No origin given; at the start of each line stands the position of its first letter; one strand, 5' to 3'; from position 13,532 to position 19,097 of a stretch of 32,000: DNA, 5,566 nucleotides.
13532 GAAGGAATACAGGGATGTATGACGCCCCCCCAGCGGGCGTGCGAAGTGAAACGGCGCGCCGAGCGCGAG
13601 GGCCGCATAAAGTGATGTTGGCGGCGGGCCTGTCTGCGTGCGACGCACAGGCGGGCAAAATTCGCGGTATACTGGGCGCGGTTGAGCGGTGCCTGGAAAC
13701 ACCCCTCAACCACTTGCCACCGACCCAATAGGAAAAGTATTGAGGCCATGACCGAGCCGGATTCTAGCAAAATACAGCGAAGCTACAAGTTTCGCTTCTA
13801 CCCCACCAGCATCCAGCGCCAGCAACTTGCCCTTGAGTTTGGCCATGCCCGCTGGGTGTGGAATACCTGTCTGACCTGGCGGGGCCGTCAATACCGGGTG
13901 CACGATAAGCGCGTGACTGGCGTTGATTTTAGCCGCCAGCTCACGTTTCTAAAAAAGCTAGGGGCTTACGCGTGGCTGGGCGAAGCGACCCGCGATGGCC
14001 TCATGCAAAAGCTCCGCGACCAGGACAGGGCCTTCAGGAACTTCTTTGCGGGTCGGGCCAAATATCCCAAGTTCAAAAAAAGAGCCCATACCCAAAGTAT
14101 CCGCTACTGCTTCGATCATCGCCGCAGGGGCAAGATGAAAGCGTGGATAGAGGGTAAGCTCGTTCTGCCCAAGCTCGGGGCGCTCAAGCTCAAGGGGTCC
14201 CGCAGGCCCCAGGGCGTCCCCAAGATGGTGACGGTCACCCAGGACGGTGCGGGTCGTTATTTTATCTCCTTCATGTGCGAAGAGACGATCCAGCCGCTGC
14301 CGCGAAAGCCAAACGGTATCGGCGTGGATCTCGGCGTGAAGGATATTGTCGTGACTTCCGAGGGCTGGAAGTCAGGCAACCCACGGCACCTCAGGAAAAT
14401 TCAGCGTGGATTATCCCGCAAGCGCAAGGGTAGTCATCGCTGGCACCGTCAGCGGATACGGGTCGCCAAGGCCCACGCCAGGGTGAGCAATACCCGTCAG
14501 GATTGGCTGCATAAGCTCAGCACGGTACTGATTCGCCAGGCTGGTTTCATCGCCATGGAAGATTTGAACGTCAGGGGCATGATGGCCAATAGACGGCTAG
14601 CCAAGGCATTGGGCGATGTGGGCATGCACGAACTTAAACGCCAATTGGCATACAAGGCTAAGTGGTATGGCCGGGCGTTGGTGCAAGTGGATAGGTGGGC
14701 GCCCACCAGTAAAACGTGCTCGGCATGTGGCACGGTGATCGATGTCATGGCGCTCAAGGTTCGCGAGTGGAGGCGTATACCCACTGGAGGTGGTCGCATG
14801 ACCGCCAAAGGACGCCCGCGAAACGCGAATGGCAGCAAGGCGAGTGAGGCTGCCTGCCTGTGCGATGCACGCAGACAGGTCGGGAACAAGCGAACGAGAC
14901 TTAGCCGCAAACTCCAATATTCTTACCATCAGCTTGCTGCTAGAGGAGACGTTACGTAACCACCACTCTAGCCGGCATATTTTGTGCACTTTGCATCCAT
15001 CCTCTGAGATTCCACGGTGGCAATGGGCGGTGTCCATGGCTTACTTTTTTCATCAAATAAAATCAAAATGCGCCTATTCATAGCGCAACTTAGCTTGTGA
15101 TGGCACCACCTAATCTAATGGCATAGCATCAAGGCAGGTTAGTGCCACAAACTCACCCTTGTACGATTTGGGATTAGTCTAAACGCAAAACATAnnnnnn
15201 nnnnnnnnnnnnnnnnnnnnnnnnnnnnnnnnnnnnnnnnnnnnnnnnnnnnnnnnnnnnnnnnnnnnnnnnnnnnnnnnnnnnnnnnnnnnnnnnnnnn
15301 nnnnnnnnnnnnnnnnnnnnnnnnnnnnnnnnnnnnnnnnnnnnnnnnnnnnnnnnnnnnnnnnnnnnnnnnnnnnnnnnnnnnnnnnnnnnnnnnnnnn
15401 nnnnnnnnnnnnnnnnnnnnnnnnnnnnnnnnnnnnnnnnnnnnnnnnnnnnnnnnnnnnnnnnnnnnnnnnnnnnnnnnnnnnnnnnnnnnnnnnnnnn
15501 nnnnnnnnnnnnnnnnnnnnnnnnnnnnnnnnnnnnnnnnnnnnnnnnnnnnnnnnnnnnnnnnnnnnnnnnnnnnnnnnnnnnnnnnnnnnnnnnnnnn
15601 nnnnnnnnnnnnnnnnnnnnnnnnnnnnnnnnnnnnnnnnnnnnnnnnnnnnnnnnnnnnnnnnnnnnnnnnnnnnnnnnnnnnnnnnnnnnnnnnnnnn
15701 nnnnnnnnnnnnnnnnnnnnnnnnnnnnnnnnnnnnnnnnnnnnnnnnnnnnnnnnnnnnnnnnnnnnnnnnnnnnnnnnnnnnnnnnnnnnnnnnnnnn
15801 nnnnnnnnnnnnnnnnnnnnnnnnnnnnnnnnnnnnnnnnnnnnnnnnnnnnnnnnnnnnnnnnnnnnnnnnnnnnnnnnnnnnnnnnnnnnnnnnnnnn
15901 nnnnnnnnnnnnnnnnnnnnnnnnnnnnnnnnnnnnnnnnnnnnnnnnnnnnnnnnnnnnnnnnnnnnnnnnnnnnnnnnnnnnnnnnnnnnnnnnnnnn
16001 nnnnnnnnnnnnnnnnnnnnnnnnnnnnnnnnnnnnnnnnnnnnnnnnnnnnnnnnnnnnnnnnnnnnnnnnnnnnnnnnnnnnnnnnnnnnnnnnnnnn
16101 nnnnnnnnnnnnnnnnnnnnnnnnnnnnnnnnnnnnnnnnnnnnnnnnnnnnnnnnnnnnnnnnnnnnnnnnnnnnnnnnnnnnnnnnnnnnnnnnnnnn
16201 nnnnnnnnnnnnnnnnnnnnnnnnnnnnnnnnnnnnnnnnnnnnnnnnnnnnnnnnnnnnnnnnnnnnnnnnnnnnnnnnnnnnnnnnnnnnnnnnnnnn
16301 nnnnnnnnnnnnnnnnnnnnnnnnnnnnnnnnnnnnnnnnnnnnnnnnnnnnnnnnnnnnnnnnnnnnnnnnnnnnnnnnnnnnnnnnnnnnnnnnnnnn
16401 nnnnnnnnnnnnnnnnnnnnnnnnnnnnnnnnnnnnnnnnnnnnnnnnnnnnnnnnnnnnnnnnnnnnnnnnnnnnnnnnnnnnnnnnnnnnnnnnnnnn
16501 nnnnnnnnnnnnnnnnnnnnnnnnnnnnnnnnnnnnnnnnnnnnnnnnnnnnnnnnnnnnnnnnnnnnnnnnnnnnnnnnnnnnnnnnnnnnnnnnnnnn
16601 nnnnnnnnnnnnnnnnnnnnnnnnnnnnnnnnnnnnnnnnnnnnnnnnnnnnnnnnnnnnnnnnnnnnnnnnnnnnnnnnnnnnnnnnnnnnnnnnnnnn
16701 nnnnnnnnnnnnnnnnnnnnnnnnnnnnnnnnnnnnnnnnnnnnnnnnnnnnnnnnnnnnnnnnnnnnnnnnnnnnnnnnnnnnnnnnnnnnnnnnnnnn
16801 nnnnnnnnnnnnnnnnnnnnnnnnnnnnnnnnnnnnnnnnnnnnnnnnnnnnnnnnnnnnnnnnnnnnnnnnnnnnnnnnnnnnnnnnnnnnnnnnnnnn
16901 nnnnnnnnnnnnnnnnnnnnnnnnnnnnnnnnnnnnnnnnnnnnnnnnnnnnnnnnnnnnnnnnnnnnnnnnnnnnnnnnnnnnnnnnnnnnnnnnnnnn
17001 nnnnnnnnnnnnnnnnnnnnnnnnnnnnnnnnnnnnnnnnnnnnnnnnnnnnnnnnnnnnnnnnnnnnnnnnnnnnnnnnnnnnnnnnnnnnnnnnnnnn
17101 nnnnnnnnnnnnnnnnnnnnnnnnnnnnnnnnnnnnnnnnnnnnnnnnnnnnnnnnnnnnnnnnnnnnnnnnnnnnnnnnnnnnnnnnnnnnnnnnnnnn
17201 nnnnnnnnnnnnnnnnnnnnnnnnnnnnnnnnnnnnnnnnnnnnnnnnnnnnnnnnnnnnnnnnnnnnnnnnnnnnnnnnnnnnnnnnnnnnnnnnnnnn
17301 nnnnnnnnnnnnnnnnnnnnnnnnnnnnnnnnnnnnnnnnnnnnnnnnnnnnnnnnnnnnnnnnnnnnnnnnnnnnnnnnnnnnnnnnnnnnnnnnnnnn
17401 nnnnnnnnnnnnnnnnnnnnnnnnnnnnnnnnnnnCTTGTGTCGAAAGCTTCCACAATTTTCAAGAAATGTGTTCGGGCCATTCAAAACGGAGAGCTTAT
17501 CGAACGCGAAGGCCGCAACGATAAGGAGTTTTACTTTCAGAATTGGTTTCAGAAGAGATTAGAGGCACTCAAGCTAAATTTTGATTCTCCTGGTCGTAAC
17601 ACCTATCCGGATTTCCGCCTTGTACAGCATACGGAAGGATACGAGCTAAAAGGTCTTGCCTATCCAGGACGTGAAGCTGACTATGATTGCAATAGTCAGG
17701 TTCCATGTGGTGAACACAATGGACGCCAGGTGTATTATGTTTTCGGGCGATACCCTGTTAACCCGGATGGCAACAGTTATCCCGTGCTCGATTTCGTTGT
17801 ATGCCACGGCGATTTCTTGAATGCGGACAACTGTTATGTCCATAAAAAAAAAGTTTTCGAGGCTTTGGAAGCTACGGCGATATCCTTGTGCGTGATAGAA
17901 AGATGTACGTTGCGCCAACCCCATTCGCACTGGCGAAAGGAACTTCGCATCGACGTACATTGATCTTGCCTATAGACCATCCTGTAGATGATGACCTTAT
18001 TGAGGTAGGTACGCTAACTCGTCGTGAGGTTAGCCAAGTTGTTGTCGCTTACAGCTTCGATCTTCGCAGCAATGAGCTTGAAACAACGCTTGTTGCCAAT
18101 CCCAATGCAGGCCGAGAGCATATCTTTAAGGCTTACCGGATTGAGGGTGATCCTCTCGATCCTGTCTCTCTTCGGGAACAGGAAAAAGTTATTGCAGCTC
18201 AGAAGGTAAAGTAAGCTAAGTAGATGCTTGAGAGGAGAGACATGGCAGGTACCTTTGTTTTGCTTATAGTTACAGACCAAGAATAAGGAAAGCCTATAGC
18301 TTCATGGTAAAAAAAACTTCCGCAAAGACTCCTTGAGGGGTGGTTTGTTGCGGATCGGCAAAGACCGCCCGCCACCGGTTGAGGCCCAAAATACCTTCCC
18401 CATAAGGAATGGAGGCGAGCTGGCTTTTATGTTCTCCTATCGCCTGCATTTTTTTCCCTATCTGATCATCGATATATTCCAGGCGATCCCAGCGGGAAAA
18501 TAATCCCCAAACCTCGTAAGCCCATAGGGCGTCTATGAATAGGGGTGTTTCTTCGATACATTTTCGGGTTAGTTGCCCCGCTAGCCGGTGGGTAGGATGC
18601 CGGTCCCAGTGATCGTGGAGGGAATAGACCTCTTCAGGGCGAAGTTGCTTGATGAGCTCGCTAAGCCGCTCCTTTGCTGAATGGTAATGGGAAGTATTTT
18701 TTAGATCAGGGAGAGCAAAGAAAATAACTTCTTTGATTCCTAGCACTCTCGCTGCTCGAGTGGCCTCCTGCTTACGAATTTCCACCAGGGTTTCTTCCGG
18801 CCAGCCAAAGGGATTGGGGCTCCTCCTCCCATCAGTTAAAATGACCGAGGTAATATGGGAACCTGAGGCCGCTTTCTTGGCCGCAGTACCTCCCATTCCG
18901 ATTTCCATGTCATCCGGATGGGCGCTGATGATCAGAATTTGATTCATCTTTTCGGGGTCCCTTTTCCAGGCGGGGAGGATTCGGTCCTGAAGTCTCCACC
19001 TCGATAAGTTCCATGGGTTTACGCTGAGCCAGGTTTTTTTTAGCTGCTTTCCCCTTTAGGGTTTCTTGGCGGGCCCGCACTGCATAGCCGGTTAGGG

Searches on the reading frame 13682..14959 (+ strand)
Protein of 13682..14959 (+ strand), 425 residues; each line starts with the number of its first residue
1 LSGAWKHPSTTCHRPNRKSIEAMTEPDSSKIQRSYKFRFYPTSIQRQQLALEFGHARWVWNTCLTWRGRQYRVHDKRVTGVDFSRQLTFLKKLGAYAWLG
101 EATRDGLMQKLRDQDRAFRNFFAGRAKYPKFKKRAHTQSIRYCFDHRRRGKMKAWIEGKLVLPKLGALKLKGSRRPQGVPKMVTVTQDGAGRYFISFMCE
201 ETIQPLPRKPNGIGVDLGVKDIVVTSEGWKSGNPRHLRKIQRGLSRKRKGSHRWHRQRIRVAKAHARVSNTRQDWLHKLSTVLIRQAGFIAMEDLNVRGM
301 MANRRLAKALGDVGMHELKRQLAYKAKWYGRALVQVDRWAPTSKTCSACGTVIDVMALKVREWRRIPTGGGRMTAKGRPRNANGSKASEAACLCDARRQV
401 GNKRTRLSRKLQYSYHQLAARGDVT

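Call 3: search_protein_families(library=pfam, proteins=[window:13682-14959:+], max_evalue=0.1)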
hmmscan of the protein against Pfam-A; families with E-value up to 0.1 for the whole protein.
window:13682-14959:+ (425 aa): 3 families
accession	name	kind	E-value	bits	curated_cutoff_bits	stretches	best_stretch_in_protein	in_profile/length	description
PF01385.25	OrfB_IS605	-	9.1e-19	68.3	30.5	1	200-303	5-119/120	Probable transposase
PF12323.14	HTH_OrfB_IS605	-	1.3e-12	47.4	21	1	31-72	2-43/47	Helix-turn-helix domain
PF07282.18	Cas12f1-like_TNB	-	1.4e-12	48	26.3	1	317-364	3-42/60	Cas12f1-like, TNB domain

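Call 5: search_protein_families(library=ncbifam, proteins=[window:13682-14959:+], max_evalue=0.1)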
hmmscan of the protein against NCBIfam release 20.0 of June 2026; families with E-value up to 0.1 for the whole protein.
window:13682-14959:+ (425 aa): 7 families
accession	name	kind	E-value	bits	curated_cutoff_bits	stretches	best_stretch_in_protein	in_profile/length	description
NF038281.1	IS200_TnpB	exception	9.1e-91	304.7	425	1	33-364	2-337/360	IS200/IS605 family element RNA-guided endonuclease TnpB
NF040570.1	guided_TnpB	subfamily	2.1e-78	264.3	100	1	35-364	1-368/389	RNA-guided endonuclease TnpB family protein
NF038280.1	IS607_TnpB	exception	1.1e-43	149.8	350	1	35-364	6-370/431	IS607 family element RNA-guided endonuclease TnpB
NF038192.1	V_cas_c2c8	exception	1.8e-22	80.1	350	1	115-351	163-452/457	type V CRISPR-associated protein C2c8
TIGR01766.2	TIGR01766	domain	7.5e-11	42.4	32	1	270-340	3-80/82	IS200/IS605 family accessory protein TnpB-related protein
NF049972.1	CRISPR_Cas12f2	exception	1.3e-07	30.8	450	1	190-352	306-482/524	type V CRISPR-associated effector Cas12f2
NF008107.0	PRK10853.1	equivalog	0.072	13.2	121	0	68-117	25-72/119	ArsC family reductase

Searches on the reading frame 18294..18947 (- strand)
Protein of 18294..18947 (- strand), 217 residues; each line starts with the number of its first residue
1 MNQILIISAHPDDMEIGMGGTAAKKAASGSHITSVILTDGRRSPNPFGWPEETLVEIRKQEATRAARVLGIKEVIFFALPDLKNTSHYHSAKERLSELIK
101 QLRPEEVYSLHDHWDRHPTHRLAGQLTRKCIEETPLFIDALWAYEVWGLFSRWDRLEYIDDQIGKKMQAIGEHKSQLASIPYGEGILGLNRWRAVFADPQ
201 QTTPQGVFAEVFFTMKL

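Call 3: search_protein_families(library=pfam, proteins=[window:18294-18947:-], max_evalue=0.1)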
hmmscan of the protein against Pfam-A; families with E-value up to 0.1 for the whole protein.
window:18294-18947:- (217 aa): 1 family
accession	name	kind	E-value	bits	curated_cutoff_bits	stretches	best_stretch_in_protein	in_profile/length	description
PF02585.22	PIG-L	-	1.3e-28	100.5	28.2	1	5-130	1-128/129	GlcNAc-PI de-N-acetylase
